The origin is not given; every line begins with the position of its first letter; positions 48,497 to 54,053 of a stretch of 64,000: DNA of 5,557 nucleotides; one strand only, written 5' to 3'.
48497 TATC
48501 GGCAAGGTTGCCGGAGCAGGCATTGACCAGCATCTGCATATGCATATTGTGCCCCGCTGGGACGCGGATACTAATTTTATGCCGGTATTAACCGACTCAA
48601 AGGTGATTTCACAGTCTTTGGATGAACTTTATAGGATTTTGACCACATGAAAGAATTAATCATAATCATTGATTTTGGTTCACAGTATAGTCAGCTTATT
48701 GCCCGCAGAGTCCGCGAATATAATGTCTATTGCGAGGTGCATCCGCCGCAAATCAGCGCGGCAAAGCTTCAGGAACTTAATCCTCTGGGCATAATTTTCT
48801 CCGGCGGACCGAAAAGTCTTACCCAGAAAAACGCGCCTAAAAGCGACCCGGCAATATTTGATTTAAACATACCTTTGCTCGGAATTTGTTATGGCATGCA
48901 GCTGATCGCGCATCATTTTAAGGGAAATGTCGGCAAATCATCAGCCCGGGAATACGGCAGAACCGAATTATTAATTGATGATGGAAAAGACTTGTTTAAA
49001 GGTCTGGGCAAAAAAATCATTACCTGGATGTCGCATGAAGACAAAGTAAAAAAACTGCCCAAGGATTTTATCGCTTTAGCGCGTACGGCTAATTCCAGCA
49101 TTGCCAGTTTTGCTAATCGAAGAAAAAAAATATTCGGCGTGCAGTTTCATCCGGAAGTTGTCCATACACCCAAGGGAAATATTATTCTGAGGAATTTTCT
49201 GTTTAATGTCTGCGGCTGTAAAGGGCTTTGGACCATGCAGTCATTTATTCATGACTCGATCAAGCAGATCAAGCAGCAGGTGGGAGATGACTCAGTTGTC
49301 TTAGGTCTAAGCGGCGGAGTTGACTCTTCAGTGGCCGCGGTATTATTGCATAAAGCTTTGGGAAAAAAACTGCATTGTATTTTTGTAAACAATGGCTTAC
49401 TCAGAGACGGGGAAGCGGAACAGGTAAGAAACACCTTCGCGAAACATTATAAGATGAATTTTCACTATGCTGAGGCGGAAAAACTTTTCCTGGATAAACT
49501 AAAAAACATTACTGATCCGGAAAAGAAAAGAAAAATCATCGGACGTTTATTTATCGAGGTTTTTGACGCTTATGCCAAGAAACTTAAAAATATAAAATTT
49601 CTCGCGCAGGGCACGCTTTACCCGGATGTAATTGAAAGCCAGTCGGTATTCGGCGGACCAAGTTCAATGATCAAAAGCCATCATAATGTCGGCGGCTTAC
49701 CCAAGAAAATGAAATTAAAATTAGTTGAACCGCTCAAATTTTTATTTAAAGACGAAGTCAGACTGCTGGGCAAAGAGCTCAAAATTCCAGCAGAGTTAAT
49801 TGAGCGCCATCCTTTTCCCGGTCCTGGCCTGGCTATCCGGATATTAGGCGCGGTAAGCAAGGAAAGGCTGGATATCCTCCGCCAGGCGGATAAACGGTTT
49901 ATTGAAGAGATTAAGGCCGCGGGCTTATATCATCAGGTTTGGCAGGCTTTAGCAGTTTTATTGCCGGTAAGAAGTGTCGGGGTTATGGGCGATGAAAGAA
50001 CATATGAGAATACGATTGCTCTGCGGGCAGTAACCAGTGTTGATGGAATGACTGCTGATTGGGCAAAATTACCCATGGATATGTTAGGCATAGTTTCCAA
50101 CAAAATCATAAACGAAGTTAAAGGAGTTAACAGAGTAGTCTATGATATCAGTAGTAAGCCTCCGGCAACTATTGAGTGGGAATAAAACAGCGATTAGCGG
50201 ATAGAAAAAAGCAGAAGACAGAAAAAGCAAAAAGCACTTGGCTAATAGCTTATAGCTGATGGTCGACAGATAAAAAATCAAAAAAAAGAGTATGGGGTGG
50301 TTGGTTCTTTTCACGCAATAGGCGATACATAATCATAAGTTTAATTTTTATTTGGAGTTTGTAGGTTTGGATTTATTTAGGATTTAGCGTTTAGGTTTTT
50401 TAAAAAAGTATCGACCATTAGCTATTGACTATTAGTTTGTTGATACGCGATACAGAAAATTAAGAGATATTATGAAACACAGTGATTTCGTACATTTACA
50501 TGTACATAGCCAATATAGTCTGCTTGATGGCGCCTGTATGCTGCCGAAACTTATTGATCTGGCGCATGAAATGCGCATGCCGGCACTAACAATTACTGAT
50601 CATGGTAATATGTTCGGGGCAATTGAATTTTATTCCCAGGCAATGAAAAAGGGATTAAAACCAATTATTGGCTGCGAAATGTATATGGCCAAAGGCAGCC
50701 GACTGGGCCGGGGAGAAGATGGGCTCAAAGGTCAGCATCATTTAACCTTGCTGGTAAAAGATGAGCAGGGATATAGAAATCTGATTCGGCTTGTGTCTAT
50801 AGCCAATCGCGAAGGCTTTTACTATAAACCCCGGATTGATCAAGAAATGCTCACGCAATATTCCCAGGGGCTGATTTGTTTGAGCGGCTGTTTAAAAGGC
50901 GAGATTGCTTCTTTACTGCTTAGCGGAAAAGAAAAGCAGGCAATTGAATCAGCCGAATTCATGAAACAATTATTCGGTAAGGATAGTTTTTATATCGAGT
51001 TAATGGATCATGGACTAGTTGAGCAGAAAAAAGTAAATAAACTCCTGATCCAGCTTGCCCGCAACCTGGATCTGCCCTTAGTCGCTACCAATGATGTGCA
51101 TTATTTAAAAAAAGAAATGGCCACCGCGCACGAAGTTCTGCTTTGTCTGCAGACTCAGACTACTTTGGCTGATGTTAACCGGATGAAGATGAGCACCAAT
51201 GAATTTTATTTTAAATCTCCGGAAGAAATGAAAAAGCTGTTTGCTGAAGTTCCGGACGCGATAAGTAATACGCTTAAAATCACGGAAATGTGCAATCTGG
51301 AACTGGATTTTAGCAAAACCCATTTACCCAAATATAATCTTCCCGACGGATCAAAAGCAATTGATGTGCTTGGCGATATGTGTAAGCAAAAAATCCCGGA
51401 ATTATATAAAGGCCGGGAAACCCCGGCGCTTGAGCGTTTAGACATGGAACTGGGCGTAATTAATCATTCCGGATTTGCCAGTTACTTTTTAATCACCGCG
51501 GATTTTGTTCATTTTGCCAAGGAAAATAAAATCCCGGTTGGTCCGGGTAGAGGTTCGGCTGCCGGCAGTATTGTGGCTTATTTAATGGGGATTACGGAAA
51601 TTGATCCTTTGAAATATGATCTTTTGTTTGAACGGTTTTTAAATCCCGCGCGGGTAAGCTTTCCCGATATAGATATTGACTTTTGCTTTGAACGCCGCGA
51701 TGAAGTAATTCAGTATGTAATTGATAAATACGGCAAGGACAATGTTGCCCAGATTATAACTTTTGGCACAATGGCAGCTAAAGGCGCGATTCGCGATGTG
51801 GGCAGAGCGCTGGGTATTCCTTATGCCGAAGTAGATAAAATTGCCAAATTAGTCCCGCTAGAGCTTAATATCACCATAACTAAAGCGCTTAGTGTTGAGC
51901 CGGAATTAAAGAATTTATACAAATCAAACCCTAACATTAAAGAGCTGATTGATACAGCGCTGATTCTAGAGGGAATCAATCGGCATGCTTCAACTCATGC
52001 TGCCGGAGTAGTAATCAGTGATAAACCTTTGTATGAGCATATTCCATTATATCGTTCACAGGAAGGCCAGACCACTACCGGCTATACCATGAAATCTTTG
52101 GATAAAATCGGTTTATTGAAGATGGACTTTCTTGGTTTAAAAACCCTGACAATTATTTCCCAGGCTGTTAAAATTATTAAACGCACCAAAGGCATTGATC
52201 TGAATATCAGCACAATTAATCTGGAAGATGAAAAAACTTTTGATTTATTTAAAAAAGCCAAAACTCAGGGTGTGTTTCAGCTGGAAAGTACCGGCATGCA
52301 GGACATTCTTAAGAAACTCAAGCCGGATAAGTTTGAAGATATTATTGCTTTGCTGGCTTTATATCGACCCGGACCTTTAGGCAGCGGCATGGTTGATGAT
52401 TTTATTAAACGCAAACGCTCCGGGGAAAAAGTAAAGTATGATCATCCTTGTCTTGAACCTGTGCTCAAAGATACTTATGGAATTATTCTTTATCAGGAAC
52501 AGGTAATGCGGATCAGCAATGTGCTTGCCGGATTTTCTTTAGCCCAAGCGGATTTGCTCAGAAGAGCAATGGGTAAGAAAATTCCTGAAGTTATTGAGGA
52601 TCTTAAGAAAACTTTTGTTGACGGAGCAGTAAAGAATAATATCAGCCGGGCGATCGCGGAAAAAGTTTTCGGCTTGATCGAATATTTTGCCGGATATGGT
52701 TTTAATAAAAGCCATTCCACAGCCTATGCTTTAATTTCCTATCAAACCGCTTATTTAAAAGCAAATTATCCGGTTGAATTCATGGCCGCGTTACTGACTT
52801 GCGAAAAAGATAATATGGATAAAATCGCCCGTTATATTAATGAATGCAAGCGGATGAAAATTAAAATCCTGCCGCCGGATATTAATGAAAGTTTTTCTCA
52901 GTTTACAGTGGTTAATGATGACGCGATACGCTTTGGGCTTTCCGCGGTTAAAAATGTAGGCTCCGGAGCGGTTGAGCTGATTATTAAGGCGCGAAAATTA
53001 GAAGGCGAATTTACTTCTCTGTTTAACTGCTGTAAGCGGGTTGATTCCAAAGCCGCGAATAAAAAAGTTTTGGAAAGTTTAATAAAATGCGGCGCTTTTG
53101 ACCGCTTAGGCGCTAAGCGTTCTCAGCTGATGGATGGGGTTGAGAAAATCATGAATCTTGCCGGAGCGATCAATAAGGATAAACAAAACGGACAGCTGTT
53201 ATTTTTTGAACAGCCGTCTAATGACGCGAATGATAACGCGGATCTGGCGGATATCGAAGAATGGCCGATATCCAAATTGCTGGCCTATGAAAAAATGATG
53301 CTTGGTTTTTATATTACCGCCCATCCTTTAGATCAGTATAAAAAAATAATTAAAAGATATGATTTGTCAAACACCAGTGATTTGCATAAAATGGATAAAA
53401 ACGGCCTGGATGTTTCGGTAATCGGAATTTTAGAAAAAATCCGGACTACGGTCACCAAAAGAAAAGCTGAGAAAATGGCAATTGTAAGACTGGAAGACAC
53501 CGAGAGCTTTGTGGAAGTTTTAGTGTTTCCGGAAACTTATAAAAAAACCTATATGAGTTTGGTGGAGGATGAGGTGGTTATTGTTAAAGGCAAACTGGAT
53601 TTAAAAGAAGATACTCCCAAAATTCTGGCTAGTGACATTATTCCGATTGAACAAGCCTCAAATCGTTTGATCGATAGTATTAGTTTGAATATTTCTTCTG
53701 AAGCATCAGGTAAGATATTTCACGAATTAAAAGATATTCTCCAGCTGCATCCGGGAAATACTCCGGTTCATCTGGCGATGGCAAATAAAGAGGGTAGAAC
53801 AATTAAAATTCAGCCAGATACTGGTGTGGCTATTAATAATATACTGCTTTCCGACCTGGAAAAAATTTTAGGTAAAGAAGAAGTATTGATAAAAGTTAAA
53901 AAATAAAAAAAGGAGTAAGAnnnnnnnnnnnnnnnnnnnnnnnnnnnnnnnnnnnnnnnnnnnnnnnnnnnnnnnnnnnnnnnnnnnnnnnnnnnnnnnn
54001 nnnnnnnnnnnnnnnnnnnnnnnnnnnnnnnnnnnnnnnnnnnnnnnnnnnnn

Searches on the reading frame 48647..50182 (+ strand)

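Call 67: search_protein_families(library=pfam, proteins=[window:48647-50182:+], max_evalue=0.00001)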
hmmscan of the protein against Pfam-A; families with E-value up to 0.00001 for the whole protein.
window:48647-50182:+ (512 aa): 4 families
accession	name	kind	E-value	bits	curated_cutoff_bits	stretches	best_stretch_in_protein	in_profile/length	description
PF00117.34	GATase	-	7.6e-49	166.4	22.8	1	7-187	2-189/190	Glutamine amidotransferase class-I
PF00958.27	GMP_synt_C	-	1.3e-45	153.8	27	1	420-511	1-92/92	GMP synthase C terminal domain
PF02540.23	NAD_synthase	-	2.5e-13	50.2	21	1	201-277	5-81/242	NAD synthase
PF07722.19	Peptidase_C26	-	3.6e-08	33.9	20.5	1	71-170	102-219/219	Peptidase C26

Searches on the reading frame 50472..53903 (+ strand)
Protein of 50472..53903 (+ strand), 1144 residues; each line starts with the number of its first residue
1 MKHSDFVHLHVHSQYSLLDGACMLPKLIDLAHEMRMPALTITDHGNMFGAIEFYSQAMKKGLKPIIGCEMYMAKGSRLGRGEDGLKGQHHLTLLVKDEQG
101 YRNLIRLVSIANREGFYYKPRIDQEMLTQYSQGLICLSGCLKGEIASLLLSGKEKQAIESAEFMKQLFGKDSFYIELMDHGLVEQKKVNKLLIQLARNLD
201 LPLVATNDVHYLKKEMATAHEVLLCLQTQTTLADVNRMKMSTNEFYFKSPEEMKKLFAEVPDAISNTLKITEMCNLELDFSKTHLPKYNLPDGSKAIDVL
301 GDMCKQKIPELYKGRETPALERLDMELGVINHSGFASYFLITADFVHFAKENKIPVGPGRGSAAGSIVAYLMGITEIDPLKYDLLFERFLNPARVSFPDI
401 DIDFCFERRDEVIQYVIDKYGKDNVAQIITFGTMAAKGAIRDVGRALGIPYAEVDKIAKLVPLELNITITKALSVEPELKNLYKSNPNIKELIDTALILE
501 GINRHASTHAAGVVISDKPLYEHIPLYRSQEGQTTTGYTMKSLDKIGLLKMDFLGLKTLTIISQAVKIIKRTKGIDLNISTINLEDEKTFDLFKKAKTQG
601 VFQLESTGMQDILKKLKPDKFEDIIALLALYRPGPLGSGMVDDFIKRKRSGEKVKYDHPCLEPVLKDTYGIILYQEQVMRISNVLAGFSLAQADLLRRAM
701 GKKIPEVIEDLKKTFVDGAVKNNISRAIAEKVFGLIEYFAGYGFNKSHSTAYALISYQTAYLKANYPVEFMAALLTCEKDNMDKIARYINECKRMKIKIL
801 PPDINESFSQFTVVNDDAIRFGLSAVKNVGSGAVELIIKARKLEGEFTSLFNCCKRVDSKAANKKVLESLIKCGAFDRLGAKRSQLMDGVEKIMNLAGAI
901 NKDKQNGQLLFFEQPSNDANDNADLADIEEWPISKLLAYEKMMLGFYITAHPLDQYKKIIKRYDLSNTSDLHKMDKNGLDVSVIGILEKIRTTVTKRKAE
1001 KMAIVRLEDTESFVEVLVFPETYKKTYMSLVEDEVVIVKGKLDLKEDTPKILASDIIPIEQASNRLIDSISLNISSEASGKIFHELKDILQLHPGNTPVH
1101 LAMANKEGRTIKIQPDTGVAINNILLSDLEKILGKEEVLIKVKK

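Call 68: search_protein_families(library=pfam, proteins=[window:50472-53903:+], max_evalue=0.00001)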
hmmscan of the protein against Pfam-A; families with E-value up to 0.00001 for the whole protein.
window:50472-53903:+ (1144 aa): 5 families
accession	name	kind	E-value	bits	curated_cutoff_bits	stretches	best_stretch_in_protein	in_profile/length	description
PF07733.18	DNA_pol3_alpha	-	2.6e-103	345.6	23.9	1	299-555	2-260/260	Bacterial DNA polymerase III alpha NTPase domain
PF17657.6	DNA_pol3_finger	-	1.2e-67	226.9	22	1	558-723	1-166/166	Bacterial DNA polymerase III alpha subunit finger domain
PF02811.25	PHP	-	2.7e-59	200.6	26.4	1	8-180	1-164/164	PHP domain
PF14579.12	HHH_6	-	7.3e-31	106.7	25.6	1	796-886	1-90/90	Helix-hairpin-helix motif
PF01336.31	tRNA_anti-codon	-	7.7e-09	35.8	27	1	981-1059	1-75/75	OB-fold nucleic acid binding domain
